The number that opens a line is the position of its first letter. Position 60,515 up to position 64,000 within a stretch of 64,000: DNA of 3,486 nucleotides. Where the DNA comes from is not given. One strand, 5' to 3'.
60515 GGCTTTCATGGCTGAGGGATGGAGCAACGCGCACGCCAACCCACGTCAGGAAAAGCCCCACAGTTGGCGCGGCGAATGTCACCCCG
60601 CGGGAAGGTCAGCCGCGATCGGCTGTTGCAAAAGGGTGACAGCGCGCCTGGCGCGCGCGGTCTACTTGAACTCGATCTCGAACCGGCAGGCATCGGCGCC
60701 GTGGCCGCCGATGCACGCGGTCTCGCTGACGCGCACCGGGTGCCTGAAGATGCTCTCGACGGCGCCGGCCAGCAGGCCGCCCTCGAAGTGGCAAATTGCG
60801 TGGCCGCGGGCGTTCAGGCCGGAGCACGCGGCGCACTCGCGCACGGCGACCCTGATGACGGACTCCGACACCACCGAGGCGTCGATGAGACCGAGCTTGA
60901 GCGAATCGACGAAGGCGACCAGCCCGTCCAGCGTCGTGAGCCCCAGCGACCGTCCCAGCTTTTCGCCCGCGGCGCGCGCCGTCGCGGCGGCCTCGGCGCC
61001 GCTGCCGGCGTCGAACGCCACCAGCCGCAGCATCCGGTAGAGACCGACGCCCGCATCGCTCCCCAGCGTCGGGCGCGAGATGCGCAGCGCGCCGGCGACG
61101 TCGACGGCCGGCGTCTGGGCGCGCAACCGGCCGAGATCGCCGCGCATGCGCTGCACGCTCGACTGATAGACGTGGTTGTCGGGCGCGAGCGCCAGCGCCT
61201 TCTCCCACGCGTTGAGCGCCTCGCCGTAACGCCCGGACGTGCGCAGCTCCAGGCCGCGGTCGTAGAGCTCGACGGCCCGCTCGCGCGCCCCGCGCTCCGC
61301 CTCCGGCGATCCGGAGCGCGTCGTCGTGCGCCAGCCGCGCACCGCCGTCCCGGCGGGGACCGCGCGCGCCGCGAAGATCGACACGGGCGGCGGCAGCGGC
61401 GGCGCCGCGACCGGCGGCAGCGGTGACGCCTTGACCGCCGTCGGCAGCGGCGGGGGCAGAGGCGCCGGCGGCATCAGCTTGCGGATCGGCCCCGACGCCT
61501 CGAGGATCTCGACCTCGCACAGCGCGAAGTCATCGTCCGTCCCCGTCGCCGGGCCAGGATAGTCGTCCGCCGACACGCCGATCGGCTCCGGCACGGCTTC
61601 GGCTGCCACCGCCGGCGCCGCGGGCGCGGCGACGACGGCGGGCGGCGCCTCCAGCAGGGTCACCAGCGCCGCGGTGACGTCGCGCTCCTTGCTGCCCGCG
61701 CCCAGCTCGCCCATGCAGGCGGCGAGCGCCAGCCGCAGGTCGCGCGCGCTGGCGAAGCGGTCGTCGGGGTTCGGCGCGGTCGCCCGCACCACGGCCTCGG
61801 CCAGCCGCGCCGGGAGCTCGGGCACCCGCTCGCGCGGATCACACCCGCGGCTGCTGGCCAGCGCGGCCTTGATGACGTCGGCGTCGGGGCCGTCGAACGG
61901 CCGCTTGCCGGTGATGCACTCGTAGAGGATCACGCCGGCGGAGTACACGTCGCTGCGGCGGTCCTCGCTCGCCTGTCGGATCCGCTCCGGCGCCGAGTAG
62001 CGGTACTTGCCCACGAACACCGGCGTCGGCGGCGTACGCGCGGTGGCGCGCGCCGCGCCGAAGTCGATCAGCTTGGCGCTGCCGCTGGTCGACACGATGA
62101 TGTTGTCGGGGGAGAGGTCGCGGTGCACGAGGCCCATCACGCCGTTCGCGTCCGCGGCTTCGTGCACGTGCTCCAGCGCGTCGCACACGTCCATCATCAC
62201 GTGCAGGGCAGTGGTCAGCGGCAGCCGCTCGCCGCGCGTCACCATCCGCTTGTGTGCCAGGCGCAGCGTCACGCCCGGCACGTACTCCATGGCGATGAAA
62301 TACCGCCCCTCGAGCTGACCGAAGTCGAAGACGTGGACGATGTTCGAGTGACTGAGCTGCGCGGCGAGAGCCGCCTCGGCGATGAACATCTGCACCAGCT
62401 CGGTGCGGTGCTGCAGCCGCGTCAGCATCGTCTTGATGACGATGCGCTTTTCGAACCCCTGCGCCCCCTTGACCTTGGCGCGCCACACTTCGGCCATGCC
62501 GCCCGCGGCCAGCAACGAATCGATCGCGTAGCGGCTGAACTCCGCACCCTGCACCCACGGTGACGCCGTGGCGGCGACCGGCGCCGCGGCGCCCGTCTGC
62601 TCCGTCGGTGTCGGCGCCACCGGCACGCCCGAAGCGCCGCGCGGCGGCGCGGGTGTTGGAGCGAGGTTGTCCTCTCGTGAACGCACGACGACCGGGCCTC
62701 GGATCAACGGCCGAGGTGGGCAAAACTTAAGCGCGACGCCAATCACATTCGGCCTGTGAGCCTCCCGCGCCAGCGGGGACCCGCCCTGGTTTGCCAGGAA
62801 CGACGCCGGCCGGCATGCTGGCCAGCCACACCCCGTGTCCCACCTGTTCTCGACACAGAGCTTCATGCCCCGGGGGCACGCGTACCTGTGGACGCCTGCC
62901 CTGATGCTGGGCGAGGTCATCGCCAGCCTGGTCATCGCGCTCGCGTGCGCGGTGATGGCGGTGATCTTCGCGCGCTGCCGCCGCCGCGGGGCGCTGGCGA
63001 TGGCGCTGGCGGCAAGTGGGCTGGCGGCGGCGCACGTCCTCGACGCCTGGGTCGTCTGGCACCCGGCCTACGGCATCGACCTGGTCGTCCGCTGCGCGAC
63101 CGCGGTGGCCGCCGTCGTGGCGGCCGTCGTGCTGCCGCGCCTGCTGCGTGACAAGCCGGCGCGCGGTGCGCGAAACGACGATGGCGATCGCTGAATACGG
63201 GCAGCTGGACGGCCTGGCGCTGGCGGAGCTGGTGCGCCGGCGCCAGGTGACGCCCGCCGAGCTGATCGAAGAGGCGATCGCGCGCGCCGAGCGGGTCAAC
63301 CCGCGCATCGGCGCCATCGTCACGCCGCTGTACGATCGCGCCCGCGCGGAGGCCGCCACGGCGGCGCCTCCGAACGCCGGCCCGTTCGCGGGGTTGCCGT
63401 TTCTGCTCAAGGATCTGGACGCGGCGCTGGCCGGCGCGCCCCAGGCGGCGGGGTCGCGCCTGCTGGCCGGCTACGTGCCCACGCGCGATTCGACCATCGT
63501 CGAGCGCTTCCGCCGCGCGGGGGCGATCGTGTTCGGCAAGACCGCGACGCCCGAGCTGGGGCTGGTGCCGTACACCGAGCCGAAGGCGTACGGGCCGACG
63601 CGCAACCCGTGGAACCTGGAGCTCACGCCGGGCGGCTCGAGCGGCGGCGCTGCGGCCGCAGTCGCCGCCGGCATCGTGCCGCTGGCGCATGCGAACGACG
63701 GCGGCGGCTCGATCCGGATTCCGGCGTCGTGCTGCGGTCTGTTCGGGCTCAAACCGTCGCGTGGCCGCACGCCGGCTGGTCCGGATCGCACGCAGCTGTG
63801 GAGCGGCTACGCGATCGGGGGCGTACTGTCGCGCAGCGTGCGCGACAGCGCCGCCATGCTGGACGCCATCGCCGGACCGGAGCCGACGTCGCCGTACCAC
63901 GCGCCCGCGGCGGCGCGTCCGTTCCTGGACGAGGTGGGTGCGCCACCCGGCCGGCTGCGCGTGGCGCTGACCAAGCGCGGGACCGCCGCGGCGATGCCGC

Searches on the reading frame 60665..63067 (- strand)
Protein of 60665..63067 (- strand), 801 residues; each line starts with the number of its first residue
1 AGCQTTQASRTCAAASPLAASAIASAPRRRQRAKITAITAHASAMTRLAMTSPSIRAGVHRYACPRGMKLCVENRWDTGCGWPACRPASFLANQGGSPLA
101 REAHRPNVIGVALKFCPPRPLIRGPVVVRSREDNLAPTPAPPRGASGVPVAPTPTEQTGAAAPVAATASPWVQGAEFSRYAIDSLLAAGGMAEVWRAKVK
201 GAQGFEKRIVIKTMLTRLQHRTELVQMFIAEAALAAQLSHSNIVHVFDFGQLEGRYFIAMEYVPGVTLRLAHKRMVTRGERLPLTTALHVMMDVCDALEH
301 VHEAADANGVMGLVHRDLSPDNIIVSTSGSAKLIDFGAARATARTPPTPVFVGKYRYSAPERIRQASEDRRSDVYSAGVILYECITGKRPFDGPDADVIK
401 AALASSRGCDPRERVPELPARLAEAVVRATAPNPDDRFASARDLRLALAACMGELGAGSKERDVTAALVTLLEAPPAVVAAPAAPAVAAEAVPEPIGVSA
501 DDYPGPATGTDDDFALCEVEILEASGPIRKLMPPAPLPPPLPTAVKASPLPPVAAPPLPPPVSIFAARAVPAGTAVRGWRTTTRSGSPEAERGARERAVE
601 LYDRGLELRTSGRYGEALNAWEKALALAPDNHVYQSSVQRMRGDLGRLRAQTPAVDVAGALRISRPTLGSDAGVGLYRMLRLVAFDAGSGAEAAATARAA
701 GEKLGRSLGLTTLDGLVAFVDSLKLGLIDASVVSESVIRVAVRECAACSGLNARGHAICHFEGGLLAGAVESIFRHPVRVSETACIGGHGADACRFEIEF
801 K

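Call 81: search_protein_families(library=pfam, max_evalue=0.0001, proteins=[window:60665-63067:-])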
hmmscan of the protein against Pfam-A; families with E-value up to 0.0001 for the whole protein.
window:60665-63067:- (801 aa): 6 families
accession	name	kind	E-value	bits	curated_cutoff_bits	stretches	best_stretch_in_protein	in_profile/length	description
PF00069.31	Pkinase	-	1e-36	127.1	31.7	1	184-398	5-204/263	Protein kinase domain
PF07714.23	PK_Tyr_Ser-Thr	-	3.7e-29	102.2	23.1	1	183-437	4-248/258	Protein tyrosine and serine/threonine kinase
PF02830.23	V4R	-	1e-12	48.3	31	1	739-799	2-61/62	V4R domain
PF07719.23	TPR_2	-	3e-06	27.4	27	1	600-631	3-34/34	Tetratricopeptide repeat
PF01636.29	APH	-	8.4e-06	26.1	23.2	0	297-340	149-198/239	Phosphotransferase enzyme family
PF00515.34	TPR_1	-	4.4e-05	23.6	27.8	1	599-631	2-34/34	Tetratricopeptide repeat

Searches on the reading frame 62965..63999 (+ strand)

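Call 81: search_protein_families(library=pfam, max_evalue=0.0001, proteins=[window:62965-63999:+])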
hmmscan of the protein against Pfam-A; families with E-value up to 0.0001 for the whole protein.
window:62965-63999:+ (345 aa): 1 family
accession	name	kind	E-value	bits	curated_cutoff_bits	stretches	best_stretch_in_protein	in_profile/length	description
PF01425.27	Amidase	-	1.5e-74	252.1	27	1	99-338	1-244/445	Amidase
